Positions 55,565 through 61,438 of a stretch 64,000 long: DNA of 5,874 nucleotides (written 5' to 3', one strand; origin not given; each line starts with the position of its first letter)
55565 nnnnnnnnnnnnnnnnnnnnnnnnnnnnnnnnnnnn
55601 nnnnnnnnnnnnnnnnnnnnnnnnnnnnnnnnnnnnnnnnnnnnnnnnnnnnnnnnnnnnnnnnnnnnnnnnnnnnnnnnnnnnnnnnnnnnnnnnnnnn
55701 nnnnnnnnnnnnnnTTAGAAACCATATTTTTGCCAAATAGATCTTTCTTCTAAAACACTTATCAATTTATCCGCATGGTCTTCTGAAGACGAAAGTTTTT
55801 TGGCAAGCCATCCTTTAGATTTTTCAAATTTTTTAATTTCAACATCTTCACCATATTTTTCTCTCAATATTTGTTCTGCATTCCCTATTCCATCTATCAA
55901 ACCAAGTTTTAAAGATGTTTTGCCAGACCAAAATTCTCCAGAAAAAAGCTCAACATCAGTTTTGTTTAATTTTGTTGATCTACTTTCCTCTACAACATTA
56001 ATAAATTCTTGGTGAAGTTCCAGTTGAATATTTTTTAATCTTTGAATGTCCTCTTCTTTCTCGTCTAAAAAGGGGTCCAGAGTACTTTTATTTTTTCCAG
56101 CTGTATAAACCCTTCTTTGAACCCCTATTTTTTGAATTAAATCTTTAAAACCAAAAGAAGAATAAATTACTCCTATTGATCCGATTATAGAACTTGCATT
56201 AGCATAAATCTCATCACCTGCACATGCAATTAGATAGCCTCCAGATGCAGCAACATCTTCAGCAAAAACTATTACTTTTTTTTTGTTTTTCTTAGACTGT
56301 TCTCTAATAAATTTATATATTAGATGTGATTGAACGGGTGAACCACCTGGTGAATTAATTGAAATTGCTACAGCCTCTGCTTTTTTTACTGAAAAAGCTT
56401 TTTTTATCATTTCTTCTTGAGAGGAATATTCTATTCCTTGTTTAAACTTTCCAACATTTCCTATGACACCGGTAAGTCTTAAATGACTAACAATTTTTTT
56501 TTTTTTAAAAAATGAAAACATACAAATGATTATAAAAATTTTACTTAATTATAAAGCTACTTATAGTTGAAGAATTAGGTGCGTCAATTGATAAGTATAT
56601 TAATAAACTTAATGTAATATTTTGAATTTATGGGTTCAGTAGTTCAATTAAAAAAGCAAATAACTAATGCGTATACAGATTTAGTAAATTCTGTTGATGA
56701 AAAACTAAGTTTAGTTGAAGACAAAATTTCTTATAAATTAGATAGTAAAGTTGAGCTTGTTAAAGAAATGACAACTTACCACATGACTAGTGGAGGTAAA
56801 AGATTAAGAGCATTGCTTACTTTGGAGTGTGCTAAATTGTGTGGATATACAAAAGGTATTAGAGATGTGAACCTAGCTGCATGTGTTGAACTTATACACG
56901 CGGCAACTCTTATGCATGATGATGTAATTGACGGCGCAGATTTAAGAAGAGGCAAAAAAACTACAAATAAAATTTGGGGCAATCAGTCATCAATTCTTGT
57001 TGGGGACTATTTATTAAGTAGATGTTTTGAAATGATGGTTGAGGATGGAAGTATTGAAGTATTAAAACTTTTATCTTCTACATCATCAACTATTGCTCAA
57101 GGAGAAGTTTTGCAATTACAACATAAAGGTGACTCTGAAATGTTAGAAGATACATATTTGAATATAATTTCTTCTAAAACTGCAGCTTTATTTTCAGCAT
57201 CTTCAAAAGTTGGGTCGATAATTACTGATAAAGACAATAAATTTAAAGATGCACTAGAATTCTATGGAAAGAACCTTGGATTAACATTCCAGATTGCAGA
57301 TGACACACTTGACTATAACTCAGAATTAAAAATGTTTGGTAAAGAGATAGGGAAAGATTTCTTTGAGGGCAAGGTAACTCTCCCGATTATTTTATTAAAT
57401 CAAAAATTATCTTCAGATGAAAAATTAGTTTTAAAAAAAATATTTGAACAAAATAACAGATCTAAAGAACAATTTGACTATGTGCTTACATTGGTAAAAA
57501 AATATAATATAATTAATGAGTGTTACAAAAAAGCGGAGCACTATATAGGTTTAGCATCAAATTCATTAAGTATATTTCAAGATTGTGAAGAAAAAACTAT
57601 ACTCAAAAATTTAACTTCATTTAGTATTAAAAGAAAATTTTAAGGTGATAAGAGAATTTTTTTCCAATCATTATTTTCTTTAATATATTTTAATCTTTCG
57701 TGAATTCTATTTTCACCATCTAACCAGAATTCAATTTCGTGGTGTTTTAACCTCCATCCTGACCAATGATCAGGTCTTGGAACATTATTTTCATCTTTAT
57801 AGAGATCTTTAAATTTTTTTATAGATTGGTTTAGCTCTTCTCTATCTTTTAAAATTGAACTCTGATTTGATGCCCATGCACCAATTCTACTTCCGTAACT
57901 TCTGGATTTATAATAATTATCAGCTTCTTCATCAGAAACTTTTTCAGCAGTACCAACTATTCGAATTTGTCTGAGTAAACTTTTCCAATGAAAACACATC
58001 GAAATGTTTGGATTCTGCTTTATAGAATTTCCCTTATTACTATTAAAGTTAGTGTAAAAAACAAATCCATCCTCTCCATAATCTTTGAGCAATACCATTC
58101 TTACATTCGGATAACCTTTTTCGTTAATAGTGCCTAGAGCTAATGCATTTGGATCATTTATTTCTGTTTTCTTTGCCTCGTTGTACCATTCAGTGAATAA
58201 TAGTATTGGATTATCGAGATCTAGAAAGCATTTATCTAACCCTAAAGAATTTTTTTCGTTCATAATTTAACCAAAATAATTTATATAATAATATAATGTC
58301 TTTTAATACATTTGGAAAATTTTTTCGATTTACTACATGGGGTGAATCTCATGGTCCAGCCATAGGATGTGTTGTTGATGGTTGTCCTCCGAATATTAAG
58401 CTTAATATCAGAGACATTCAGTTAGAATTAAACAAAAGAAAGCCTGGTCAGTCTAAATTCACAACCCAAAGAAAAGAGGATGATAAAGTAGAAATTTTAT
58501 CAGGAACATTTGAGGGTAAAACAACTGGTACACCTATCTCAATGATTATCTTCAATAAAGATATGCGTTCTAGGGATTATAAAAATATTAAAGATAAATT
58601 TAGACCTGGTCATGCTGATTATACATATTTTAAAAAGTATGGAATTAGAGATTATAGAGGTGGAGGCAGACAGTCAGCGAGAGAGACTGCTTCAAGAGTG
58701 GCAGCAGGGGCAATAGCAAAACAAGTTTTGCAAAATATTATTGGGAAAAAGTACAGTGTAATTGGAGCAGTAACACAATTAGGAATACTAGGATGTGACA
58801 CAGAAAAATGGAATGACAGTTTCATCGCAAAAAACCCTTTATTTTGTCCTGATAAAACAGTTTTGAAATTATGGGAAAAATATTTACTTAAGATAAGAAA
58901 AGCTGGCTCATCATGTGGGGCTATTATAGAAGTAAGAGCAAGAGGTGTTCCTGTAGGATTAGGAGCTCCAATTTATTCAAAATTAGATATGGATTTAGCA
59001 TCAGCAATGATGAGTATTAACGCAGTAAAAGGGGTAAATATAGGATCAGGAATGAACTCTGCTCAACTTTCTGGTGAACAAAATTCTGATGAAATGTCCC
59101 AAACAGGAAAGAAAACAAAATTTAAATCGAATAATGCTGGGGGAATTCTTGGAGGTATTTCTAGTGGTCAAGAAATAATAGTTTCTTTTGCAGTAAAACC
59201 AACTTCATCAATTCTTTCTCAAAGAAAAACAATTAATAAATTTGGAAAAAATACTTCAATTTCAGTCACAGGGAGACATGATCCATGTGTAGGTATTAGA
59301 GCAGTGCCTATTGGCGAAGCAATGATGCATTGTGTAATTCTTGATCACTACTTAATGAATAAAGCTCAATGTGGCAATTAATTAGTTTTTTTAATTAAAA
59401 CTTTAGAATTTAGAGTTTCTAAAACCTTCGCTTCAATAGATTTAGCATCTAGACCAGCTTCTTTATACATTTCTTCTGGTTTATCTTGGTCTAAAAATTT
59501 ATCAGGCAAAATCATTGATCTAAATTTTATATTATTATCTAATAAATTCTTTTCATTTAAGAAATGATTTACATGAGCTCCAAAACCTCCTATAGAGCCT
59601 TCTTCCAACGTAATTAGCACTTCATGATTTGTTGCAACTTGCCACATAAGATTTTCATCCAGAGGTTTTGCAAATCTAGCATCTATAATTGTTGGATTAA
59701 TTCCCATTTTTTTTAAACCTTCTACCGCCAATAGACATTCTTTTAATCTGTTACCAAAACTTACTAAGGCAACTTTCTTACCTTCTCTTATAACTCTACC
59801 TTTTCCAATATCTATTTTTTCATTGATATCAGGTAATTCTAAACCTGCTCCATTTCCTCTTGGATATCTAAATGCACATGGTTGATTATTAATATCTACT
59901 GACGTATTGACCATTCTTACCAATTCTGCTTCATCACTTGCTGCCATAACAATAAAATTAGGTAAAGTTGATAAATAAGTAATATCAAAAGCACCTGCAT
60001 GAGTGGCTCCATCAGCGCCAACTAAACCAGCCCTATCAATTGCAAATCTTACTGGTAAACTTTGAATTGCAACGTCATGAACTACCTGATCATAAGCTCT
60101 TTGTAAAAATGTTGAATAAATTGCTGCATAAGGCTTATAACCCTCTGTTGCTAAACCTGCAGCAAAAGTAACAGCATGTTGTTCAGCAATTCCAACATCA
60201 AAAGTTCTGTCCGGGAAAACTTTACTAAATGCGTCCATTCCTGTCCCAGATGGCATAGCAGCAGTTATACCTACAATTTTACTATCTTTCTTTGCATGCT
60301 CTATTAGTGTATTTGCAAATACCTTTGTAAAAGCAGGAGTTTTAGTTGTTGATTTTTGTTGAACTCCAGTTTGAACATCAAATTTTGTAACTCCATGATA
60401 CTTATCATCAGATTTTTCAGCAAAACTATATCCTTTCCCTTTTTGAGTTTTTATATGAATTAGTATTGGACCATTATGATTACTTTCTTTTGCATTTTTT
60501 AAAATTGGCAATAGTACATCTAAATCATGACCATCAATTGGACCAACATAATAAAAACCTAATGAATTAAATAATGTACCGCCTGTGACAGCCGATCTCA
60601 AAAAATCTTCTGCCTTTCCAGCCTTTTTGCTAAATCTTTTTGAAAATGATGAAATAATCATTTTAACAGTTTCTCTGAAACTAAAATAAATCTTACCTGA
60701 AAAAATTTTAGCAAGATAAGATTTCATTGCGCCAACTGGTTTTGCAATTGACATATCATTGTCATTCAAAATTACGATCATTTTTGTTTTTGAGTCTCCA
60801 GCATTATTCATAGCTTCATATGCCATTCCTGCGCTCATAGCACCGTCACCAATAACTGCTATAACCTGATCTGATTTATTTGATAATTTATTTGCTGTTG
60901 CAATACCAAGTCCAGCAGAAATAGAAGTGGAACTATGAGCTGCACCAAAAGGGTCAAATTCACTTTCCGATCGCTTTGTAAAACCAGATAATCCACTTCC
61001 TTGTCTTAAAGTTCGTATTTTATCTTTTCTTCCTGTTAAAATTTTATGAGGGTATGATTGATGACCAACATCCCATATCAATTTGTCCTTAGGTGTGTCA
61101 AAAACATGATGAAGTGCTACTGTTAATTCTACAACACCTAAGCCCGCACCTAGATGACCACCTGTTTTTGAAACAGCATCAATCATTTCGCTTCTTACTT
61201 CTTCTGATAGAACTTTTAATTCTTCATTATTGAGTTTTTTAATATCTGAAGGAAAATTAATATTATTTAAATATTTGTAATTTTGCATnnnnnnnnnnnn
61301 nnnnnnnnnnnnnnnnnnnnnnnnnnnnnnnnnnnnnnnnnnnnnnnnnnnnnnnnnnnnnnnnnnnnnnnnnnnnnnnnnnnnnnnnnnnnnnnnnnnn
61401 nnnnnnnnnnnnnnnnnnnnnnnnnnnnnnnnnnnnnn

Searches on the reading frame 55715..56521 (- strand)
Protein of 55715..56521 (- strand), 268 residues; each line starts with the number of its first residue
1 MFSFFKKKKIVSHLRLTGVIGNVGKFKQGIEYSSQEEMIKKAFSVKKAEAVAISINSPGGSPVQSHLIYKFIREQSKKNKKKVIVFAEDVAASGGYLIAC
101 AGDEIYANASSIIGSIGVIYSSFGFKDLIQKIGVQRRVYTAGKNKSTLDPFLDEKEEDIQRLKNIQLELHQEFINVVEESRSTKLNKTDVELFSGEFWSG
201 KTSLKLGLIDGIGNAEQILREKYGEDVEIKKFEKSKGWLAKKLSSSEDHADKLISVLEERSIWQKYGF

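Call 21: search_protein_families(library=pfam, proteins=[window:55715-56521:-], max_evalue=0.0001)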
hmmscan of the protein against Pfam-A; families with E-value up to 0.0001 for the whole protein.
window:55715-56521:- (268 aa): 4 families
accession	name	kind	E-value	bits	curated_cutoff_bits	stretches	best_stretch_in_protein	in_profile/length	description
PF01343.23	Peptidase_S49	-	1.3e-32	113.3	24.9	1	76-221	2-146/154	Peptidase family S49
PF25145.1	NfeD1b_N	-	7.5e-06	26.1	40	1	45-121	28-100/189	NfeD1b, N-terminal domain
PF00574.28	CLP_protease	-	1.6e-05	25.3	20.2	0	46-104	44-98/182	Clp protease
PF01972.22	SDH_protease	-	7.5e-05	22.3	31.3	1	33-117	76-156/286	ClpP-like SDH-type serine proteinase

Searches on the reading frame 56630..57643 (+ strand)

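Call 22: search_protein_families(library=pfam, proteins=[window:56630-57643:+], max_evalue=0.01)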
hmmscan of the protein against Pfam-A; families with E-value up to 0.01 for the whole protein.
window:56630-57643:+ (337 aa): 1 family
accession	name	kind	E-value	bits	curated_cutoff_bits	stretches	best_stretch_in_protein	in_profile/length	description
PF00348.22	polyprenyl_synt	-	4.4e-70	236.2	27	1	42-287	2-249/251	Polyprenyl synthetase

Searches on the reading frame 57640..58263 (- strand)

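Call 22: search_protein_families(library=pfam, proteins=[window:57640-58263:-], max_evalue=0.01)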
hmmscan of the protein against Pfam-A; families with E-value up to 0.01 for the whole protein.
window:57640-58263:- (207 aa): 4 families
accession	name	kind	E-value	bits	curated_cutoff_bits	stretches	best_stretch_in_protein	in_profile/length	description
PF01243.27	PNPOx_N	-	2e-27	96.4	28.1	1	29-152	3-117/120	Pyridoxamine 5'-phosphate oxidase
PF10590.14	PNP_phzG_C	-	1e-12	48.1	27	1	167-207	1-42/42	Pyridoxine 5'-phosphate oxidase C-terminal dimerisation region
PF12766.13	Pyridox_oxase_2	-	6.5e-09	36.7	26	1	33-107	16-97/100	Pyridoxamine 5'-phosphate oxidase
PF16242.11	Pyrid_ox_like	-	0.00075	19.5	28.8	1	34-115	9-91/149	Pyridoxamine 5'-phosphate oxidase like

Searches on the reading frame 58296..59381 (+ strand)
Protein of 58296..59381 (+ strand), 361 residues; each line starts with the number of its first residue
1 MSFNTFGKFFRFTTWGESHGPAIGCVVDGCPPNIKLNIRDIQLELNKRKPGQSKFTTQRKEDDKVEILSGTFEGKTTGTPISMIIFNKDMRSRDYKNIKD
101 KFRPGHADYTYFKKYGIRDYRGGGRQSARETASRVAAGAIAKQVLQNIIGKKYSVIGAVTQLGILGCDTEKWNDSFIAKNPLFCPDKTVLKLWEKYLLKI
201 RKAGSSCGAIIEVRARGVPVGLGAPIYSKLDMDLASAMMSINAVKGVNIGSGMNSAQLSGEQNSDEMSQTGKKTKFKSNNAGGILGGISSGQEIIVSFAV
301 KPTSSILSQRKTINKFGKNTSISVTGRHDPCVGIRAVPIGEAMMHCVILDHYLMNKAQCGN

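Call 22: search_protein_families(library=pfam, proteins=[window:58296-59381:+], max_evalue=0.01)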
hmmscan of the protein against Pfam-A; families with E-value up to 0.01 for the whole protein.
window:58296-59381:+ (361 aa): 1 family
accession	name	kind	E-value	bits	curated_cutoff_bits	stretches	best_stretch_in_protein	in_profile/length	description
PF01264.26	Chorismate_synt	-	2.3e-134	447.7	27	1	10-353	1-327/327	Chorismate synthase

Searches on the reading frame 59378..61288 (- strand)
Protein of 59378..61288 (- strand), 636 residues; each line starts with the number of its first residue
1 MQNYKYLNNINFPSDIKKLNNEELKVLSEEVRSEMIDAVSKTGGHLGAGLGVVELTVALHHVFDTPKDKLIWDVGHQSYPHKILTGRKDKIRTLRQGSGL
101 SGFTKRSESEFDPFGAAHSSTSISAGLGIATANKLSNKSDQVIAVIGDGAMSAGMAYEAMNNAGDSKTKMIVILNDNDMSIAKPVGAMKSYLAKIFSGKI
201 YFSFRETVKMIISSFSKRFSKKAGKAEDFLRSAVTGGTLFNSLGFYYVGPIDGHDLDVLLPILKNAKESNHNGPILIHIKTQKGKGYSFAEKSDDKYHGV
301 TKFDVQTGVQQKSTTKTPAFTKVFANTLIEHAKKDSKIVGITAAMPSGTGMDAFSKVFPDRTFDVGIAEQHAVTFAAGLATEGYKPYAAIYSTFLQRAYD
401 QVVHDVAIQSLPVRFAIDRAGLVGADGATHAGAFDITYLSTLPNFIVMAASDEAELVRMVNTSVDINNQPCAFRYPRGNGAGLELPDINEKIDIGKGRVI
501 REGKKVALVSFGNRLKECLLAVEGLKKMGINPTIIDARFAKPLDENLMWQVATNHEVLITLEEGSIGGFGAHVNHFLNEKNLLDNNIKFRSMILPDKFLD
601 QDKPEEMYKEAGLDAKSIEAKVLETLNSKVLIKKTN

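Call 22: search_protein_families(library=pfam, proteins=[window:59378-61288:-], max_evalue=0.01)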
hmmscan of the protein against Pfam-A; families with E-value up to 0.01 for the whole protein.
window:59378-61288:- (636 aa): 6 families
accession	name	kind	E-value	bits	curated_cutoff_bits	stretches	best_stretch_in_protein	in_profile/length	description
PF13292.11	DXP_synthase_N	-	1.1e-117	392.6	21.2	1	7-281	1-274/274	1-deoxy-D-xylulose-5-phosphate synthase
PF02779.29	Transket_pyr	-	6.1e-45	153.4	27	1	317-479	2-171/174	Transketolase, pyrimidine binding domain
PF02780.25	Transketolase_C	-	4.9e-28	98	25.9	1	495-618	1-124/124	Transketolase, C-terminal domain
PF00676.26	E1_dh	-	9.2e-07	28.5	22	1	119-182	105-166/300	Dehydrogenase E1 component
PF00456.26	Transketolase_N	-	9.2e-06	25.3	22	0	31-182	9-188/334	Transketolase, thiamine diphosphate binding domain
PF02775.26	TPP_enzyme_C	-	5.8e-05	23.4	21.9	1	122-178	29-83/151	Thiamine pyrophosphate enzyme, C-terminal TPP binding domain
